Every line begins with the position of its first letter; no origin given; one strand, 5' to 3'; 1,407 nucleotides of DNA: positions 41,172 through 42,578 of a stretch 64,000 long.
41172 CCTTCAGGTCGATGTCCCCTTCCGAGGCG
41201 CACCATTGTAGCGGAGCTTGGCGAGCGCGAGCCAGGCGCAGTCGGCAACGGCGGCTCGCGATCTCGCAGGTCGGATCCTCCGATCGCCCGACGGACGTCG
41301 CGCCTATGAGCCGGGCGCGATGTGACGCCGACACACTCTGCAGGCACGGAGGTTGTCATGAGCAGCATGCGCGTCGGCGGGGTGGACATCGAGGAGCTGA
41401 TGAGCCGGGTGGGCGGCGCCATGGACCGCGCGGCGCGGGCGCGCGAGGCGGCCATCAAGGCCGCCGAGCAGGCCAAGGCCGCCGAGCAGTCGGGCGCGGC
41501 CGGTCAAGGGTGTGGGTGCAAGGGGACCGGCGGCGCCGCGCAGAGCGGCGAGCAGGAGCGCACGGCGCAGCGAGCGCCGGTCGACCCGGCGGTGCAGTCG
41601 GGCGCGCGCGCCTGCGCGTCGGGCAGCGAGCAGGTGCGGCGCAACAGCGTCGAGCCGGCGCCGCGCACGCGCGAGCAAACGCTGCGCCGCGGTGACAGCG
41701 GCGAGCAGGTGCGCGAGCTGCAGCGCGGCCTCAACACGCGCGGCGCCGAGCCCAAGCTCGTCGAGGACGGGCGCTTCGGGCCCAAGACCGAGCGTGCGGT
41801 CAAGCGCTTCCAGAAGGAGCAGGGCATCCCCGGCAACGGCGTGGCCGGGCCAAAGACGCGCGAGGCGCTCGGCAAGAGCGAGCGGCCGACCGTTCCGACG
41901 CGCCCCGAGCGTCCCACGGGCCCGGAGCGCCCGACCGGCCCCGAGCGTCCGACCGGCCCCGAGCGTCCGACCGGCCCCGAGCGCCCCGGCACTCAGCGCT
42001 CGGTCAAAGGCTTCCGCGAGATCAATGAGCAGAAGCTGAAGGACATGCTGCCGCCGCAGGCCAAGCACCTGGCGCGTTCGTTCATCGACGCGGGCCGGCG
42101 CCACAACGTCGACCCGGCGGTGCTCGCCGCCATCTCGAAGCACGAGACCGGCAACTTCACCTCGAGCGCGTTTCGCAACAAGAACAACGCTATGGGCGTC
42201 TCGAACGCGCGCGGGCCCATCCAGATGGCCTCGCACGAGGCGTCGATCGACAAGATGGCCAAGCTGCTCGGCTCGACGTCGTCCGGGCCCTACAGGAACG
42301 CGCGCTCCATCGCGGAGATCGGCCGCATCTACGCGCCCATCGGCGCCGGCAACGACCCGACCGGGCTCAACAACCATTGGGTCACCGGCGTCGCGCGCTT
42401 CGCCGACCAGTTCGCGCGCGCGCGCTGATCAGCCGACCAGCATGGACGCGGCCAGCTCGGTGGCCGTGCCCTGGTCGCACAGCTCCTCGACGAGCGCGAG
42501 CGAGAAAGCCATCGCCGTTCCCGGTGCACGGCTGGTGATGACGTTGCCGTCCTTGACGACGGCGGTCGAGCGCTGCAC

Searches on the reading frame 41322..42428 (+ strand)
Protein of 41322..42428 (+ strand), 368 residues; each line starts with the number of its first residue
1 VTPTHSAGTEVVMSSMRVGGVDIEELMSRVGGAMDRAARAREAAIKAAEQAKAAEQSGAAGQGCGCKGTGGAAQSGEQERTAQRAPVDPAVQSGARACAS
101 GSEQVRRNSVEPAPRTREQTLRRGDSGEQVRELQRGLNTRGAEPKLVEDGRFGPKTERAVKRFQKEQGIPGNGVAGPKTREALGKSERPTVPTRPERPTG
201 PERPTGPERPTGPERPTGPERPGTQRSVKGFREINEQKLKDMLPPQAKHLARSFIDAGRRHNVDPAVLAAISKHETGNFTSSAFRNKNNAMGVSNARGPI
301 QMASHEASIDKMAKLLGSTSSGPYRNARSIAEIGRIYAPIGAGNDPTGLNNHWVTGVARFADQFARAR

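Call 83: search_protein_families(library=pfam, proteins=[window:41322-42428:+], max_evalue=0.01)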
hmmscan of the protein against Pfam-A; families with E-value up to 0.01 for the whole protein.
window:41322-42428:+ (368 aa): 4 families
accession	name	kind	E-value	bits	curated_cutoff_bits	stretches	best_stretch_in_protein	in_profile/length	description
PF01471.23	PG_binding_1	-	1.2e-16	61.1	23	1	126-183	1-57/57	Putative peptidoglycan binding domain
PF01832.25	Glucosaminidase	-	3.8e-05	24.8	30.2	1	252-317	2-80/123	Mannosyl-glycoprotein endo-beta-N-acetylglucosaminidase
PF09374.15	PG_binding_3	-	0.00076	20.1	24.6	0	130-162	3-34/76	Predicted Peptidoglycan domain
PF11839.13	Alanine_zipper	-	0.002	18.8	23.1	1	22-60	2-41/69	Alanine-zipper, major outer membrane lipoprotein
